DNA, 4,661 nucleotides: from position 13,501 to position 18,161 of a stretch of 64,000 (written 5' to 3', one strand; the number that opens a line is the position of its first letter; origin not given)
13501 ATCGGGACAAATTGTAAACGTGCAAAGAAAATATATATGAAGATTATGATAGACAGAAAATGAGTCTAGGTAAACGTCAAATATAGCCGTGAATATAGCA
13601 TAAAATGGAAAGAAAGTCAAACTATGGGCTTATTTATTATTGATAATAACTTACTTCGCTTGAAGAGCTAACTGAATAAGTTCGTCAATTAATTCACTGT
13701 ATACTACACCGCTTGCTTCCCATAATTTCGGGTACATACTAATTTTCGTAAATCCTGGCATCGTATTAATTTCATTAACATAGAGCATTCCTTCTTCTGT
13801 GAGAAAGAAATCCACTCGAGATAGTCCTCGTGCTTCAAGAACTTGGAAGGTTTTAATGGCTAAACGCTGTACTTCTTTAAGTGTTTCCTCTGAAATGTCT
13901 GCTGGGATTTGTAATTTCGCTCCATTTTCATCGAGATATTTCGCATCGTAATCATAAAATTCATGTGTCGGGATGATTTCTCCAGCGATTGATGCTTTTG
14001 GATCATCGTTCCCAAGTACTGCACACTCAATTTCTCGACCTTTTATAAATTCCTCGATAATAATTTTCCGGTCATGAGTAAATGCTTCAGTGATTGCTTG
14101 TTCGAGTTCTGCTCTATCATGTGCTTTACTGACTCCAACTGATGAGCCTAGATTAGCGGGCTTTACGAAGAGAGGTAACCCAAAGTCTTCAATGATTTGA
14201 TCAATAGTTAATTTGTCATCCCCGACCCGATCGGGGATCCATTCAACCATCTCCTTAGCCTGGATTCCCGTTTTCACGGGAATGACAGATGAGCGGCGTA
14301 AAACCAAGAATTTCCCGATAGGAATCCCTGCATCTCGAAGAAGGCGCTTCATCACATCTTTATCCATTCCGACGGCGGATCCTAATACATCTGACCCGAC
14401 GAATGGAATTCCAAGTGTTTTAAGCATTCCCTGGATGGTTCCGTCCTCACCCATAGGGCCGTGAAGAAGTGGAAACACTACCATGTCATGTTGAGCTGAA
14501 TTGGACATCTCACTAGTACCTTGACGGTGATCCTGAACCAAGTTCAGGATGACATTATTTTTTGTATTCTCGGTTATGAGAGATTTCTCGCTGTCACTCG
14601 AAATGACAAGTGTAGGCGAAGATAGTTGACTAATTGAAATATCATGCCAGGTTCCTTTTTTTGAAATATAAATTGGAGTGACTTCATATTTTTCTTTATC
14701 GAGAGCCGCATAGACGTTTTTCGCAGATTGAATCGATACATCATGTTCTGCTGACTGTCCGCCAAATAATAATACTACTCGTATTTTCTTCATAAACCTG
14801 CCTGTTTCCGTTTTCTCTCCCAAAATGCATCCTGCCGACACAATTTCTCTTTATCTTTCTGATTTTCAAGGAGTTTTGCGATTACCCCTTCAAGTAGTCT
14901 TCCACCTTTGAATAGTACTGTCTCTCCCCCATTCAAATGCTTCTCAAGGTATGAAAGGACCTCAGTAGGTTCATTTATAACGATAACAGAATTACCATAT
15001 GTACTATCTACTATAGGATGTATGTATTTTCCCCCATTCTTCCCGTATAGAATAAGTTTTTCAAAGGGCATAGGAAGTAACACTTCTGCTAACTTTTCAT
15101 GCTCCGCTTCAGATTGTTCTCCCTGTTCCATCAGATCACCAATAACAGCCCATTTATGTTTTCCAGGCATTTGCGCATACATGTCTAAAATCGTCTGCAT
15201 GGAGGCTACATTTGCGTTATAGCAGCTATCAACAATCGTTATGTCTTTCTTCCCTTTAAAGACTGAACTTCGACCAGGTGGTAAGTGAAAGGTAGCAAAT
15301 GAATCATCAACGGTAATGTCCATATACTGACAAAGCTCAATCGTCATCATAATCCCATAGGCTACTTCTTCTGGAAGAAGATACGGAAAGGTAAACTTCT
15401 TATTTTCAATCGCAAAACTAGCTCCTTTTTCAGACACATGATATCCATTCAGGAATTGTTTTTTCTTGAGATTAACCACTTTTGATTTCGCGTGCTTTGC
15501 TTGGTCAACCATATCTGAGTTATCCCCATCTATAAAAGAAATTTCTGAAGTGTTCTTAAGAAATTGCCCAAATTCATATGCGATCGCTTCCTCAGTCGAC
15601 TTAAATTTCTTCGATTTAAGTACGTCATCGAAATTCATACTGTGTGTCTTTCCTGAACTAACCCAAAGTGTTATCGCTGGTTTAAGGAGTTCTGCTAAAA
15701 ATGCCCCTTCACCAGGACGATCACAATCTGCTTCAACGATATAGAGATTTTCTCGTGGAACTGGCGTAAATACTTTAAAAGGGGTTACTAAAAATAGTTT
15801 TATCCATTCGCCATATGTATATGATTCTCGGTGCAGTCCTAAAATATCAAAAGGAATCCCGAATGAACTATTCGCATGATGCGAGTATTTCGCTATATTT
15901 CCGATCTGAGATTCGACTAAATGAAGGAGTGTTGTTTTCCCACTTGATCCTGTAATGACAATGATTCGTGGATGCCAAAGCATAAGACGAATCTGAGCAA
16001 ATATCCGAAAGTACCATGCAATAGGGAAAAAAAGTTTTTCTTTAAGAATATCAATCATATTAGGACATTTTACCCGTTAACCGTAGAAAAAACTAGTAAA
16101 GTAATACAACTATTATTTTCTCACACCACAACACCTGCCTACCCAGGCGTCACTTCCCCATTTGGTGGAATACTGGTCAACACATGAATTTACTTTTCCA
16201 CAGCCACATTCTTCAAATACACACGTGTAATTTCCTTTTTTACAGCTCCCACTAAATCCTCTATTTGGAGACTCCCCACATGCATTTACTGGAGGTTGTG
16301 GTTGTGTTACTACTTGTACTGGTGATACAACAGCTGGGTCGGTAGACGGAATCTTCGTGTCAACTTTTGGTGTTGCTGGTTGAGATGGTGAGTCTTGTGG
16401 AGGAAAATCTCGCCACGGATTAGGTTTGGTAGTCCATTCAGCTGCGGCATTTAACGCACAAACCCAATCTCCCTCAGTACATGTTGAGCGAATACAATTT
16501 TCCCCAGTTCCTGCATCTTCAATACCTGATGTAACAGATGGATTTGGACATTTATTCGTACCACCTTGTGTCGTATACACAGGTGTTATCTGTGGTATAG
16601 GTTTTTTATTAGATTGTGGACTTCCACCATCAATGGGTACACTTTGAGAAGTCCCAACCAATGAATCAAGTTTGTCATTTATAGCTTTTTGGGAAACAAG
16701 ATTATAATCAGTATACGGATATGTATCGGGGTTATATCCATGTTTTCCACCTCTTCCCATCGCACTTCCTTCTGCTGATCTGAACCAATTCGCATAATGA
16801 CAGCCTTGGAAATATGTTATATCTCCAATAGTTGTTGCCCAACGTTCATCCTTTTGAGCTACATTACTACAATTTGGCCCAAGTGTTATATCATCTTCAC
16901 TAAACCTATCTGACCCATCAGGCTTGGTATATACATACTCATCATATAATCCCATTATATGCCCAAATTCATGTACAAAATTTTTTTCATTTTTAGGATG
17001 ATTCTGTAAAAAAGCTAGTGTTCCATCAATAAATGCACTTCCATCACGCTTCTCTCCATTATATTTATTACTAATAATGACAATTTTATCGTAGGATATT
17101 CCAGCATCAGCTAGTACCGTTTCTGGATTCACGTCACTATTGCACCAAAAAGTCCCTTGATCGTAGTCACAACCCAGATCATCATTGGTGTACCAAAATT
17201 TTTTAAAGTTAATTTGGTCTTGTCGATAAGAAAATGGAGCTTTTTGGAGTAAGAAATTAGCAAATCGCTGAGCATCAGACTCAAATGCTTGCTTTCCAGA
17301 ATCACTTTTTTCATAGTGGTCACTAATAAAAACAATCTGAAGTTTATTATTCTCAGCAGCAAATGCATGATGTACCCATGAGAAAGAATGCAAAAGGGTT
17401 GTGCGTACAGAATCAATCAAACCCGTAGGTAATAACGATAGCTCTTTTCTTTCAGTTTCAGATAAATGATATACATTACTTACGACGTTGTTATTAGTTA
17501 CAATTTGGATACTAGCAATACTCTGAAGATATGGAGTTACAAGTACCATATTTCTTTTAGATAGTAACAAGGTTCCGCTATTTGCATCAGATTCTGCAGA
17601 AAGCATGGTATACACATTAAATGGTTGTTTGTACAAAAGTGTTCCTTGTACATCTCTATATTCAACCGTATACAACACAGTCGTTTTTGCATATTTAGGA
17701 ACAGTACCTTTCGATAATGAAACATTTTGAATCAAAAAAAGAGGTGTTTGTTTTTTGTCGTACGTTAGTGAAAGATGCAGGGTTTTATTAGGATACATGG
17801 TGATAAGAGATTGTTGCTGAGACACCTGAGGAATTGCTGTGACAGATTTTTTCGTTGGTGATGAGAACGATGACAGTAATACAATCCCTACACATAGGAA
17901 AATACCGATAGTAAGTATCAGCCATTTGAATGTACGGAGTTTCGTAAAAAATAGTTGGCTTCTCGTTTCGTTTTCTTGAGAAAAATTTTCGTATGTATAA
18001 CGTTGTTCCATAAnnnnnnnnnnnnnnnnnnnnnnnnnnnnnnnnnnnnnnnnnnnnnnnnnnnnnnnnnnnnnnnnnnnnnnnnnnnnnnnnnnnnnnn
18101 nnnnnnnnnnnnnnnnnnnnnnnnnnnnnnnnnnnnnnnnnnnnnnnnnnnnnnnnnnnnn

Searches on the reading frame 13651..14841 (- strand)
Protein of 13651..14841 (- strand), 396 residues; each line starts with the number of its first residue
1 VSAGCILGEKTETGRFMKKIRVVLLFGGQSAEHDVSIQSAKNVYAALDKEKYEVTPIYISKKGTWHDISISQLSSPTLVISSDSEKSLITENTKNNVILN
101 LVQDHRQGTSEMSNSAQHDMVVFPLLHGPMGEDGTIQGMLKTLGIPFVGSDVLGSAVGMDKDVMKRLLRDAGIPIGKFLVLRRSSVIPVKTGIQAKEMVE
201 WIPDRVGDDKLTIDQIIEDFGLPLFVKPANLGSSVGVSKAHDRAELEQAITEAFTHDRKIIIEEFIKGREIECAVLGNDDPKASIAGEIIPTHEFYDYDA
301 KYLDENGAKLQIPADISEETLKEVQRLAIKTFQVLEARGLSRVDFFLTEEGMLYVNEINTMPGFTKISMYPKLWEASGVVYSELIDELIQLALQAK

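Call 18: search_protein_families(library=pfam, proteins=[window:13651-14841:-], max_evalue=0.00001)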
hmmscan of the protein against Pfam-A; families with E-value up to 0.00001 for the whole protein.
window:13651-14841:- (396 aa): 6 families
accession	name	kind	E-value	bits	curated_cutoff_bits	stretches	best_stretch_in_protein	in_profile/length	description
PF07478.18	Dala_Dala_lig_C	-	8.3e-77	257.7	24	1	194-390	8-204/204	D-ala D-ala ligase C-terminus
PF01820.27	Dala_Dala_lig_N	-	2.5e-35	122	34.6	1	21-150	1-121/121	D-ala D-ala ligase N-terminus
PF02222.28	ATP-grasp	-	2.1e-12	47.5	27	1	210-359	19-160/179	ATP-grasp domain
PF13535.11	ATP-grasp_4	-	2.4e-08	34.2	27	1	222-362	3-152/160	ATP-grasp domain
PF02786.22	CPSase_L_D2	-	9.8e-08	32.2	19.8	1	214-360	31-178/211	Carbamoyl-phosphate synthase L chain, ATP binding domain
PF08443.16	RimK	-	6.9e-07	29.5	21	1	209-372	30-177/188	RimK-like ATP-grasp domain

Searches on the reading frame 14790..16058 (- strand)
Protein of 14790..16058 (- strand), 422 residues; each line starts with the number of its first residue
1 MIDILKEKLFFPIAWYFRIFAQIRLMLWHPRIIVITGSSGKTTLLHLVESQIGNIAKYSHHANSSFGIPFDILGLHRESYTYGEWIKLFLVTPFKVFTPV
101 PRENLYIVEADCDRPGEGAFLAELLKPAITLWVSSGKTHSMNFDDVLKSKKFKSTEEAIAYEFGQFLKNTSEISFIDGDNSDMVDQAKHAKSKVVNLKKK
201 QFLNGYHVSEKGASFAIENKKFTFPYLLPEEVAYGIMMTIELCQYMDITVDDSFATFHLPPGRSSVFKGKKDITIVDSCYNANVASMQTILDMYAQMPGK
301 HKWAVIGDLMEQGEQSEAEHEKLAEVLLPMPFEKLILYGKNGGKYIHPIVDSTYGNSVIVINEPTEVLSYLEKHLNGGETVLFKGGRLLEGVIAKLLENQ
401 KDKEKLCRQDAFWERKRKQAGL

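Call 18: search_protein_families(library=pfam, proteins=[window:14790-16058:-], max_evalue=0.00001)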
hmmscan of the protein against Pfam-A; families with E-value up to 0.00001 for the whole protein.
window:14790-16058:- (422 aa): 1 family
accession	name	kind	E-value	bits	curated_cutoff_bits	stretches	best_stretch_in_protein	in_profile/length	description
PF02875.26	Mur_ligase_C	-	1.8e-14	55.1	28.4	1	262-385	1-125/127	Mur ligase, glutamate ligase domain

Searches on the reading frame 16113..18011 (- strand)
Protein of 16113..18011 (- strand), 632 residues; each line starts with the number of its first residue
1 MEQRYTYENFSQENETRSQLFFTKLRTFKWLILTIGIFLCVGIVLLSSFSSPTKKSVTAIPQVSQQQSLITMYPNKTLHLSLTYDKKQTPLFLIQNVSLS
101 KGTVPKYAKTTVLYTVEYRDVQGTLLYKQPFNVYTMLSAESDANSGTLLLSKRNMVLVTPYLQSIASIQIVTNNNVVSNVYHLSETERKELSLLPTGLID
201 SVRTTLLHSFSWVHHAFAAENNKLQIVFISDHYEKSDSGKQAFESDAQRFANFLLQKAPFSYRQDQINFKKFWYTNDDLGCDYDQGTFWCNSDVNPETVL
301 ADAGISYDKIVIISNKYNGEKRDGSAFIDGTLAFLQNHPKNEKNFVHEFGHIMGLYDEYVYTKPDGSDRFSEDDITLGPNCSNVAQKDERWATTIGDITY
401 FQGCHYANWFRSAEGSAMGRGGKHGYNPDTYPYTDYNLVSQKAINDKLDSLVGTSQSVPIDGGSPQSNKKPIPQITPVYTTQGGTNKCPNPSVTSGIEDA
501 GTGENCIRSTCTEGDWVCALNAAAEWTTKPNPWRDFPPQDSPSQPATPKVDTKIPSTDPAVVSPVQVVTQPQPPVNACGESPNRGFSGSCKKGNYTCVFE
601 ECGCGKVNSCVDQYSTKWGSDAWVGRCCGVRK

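Call 18: search_protein_families(library=pfam, proteins=[window:16113-18011:-], max_evalue=0.00001)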
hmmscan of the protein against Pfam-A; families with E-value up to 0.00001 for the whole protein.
window:16113-18011:- (632 aa): 1 family
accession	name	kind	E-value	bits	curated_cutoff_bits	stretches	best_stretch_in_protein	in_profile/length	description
PF09471.16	Peptidase_M64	-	8.9e-07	28.8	26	0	289-392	93-194/302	IgA Peptidase M64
